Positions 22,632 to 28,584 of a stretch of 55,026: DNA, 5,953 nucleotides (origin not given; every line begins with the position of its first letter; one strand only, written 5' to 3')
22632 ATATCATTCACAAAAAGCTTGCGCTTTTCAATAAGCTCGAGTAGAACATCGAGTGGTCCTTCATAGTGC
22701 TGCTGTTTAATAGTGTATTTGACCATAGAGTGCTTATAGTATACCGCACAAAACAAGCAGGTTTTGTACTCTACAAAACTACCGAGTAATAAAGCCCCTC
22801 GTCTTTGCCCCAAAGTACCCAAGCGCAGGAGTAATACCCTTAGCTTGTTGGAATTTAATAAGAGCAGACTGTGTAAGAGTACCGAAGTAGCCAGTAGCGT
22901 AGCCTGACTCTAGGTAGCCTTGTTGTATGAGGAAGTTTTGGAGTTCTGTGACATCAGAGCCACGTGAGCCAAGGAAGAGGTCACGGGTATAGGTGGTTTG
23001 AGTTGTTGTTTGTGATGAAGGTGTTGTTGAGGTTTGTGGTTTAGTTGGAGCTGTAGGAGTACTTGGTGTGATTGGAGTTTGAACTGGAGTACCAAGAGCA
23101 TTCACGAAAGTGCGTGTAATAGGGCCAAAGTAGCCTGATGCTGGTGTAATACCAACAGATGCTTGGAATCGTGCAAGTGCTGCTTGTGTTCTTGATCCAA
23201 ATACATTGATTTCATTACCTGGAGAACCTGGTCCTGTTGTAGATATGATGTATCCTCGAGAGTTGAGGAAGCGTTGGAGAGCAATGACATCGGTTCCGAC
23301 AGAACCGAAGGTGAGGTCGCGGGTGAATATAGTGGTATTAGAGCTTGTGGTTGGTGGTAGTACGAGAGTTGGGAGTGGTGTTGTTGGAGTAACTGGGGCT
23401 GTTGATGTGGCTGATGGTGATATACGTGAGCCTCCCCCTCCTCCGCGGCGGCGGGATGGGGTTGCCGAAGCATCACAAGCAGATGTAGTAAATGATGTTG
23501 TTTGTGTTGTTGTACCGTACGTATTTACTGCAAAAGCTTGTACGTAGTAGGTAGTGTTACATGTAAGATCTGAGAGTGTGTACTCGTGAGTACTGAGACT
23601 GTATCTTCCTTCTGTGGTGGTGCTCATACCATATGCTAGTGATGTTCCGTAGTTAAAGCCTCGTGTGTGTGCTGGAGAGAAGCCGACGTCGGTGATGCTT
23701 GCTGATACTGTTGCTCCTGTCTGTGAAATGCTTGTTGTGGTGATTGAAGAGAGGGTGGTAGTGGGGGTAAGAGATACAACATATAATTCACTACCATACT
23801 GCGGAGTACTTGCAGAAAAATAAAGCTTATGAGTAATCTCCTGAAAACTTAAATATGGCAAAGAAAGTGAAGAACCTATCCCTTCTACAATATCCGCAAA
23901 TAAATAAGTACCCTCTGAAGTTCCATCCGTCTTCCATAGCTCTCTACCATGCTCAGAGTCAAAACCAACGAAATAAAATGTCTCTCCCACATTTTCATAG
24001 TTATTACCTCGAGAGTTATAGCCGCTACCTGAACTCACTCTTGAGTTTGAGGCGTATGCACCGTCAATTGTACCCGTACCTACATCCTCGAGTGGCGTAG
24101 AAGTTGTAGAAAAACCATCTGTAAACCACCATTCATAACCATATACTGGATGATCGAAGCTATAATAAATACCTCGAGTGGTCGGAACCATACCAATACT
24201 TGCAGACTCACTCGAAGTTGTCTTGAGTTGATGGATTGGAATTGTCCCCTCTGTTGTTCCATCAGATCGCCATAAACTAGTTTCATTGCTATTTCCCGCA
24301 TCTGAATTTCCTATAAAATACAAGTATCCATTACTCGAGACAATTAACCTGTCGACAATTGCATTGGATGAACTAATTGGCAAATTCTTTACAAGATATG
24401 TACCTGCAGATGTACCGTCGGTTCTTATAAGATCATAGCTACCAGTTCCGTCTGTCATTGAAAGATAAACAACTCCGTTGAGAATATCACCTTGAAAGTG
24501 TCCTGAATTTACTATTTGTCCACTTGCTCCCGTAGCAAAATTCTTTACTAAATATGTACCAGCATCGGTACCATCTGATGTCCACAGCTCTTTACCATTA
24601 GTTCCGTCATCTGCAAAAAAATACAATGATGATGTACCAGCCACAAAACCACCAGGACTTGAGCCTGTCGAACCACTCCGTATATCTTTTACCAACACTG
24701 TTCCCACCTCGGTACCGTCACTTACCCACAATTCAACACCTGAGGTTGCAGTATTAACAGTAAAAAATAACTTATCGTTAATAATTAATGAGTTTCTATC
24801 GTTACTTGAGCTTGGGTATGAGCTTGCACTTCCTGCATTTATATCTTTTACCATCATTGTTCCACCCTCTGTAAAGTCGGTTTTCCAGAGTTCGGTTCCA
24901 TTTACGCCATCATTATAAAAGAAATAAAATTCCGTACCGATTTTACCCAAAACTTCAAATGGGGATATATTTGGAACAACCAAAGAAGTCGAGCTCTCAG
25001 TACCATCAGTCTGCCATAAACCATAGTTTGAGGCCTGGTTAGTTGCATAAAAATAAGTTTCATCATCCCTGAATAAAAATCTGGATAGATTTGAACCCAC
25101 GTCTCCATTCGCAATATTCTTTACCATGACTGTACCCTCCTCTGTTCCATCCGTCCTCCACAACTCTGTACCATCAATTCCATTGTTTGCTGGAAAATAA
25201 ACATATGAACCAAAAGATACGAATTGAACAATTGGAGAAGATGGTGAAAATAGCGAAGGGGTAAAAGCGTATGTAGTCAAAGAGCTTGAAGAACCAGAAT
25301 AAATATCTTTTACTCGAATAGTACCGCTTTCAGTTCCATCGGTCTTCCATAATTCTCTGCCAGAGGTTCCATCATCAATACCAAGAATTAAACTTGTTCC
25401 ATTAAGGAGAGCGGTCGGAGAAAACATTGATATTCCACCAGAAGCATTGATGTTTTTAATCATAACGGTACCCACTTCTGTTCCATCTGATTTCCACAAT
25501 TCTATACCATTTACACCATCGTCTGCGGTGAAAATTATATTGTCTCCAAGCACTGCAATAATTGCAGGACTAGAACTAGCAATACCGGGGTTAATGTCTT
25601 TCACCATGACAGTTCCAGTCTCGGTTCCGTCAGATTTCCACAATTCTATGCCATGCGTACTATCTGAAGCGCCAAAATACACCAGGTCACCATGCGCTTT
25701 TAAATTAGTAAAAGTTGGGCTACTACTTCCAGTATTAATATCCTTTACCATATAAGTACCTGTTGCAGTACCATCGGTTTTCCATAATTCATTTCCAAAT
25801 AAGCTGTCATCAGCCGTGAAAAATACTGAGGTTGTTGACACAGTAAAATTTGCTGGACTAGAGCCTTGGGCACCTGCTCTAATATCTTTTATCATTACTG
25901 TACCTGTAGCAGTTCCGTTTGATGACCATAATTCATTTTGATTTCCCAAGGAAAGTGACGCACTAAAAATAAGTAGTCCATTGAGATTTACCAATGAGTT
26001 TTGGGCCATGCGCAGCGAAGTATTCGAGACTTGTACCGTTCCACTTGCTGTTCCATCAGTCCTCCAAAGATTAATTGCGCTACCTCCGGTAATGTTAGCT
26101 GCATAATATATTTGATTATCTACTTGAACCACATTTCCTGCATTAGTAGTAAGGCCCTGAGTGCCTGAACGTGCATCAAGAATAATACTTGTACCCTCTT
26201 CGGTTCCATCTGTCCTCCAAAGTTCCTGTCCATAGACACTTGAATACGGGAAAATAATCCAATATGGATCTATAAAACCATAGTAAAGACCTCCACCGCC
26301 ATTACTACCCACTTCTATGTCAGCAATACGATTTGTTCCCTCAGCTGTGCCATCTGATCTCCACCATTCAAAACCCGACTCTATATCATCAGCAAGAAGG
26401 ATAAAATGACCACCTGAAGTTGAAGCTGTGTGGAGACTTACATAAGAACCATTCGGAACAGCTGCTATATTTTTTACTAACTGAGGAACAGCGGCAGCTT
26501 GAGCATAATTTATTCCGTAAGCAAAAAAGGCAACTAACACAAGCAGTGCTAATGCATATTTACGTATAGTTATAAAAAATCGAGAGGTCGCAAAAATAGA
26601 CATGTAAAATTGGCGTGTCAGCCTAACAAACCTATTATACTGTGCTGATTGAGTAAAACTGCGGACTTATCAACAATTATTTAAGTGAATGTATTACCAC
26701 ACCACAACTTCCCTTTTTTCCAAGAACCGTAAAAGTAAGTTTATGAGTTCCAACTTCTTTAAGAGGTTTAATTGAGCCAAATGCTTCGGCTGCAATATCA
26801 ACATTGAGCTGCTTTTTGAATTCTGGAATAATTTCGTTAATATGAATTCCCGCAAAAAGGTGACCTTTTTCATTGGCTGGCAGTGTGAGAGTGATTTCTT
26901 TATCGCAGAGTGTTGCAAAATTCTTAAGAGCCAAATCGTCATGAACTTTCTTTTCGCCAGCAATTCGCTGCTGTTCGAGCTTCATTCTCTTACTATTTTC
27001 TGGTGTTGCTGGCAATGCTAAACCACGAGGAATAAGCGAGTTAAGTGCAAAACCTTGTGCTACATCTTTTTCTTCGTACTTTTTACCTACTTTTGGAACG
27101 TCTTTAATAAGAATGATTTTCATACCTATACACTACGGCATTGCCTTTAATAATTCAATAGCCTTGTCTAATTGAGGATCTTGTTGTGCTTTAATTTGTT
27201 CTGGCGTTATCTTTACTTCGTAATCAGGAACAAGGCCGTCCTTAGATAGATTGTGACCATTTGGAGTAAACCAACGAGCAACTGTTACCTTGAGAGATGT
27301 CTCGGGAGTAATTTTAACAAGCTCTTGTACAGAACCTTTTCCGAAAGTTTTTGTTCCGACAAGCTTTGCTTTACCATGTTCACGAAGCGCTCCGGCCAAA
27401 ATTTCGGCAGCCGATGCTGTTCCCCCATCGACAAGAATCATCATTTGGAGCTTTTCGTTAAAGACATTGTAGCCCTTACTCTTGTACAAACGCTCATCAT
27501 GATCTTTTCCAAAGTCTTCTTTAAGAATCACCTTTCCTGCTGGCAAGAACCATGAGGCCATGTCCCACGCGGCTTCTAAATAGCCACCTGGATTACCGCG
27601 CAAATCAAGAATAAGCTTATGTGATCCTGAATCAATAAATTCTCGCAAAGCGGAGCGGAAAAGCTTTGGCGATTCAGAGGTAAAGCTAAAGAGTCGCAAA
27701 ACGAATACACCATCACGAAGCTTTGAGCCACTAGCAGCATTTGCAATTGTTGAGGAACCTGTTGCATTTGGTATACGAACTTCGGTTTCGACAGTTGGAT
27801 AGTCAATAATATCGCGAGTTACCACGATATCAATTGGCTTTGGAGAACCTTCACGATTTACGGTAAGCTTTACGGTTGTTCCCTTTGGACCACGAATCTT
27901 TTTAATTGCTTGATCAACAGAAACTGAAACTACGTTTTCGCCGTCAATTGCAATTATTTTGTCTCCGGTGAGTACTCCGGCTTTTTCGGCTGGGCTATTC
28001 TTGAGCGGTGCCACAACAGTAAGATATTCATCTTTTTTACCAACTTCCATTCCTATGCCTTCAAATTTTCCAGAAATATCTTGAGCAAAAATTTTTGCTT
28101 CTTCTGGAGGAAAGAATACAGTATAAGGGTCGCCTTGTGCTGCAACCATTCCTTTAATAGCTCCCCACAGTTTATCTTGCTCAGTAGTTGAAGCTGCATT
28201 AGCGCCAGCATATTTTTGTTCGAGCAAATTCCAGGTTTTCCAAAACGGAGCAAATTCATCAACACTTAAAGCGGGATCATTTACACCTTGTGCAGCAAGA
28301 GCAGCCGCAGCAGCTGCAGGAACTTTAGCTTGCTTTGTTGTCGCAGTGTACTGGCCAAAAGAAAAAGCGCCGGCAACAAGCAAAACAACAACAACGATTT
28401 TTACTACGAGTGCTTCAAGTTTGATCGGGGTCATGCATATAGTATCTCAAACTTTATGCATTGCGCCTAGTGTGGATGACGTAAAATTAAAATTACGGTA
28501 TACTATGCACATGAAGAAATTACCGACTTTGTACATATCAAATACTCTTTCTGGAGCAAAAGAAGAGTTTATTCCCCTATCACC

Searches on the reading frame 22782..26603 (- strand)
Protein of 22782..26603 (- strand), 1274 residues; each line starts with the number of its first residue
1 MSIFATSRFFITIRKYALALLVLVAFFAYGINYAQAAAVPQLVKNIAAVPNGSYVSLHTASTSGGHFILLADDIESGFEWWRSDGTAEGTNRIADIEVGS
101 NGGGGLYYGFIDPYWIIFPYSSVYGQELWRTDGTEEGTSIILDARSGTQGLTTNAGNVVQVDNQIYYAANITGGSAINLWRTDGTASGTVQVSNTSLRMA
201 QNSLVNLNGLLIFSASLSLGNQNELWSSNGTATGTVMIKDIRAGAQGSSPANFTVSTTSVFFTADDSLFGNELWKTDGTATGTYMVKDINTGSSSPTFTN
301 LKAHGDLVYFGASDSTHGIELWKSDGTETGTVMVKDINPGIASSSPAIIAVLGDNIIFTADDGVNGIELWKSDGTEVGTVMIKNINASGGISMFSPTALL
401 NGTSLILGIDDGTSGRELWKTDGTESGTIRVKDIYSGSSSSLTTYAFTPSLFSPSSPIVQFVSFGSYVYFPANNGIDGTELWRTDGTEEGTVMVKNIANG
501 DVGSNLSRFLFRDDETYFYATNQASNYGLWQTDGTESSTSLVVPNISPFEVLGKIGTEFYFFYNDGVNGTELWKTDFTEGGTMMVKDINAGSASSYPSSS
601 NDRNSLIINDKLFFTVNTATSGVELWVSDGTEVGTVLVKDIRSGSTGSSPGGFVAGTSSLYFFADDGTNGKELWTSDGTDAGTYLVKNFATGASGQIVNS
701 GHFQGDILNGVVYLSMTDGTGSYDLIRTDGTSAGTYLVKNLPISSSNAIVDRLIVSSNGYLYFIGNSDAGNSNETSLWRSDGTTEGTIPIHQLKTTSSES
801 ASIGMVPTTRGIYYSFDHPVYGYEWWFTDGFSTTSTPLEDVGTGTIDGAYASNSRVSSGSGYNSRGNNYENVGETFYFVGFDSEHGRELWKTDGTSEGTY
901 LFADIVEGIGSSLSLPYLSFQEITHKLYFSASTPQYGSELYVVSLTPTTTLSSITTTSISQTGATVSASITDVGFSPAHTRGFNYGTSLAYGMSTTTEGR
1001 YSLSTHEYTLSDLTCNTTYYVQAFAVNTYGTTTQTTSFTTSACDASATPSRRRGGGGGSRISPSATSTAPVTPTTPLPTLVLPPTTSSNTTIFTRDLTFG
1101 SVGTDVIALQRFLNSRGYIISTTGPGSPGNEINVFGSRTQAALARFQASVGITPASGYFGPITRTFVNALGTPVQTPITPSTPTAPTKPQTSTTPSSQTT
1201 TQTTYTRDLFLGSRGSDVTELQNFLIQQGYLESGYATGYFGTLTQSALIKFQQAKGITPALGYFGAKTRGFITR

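Call 40: search_protein_families(library=pfam, proteins=[window:22782-26603:-], max_evalue=0.00001)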
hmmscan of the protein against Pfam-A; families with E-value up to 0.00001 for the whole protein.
window:22782-26603:- (1274 aa): 1 family
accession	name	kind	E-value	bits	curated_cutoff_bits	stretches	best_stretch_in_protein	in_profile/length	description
PF01471.23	PG_binding_1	-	1.9e-20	73.2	23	2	1214-1269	1-54/57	Putative peptidoglycan binding domain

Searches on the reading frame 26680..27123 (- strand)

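Call 40: search_protein_families(library=pfam, proteins=[window:26680-27123:-], max_evalue=0.00001)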
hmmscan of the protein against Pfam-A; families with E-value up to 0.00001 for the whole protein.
window:26680-27123:- (148 aa): 2 families
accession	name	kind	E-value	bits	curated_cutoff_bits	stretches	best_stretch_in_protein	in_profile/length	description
PF01281.25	Ribosomal_L9_N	-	9.3e-18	64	20.7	1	1-46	1-46/47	Ribosomal protein L9, N-terminal domain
PF03948.19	Ribosomal_L9_C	-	2.8e-06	28.1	23.2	1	71-131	9-70/86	Ribosomal protein L9, C-terminal domain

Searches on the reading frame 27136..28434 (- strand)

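Call 40: search_protein_families(library=pfam, proteins=[window:27136-28434:-], max_evalue=0.00001)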
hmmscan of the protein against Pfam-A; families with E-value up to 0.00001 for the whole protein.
window:27136-28434:- (433 aa): 4 families
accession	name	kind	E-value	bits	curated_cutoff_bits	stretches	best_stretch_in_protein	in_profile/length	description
PF03572.23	Peptidase_S41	-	1.4e-43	148.8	24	1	245-407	4-165/165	Peptidase family S41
PF17820.7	PDZ_6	-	1.9e-13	50.4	27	1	140-194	2-54/54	PDZ domain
PF00595.29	PDZ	-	8e-12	45.8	23.2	1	122-192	9-80/81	PDZ domain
PF13180.12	PDZ_2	-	1.2e-10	41.9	27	1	127-203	3-78/80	PDZ domain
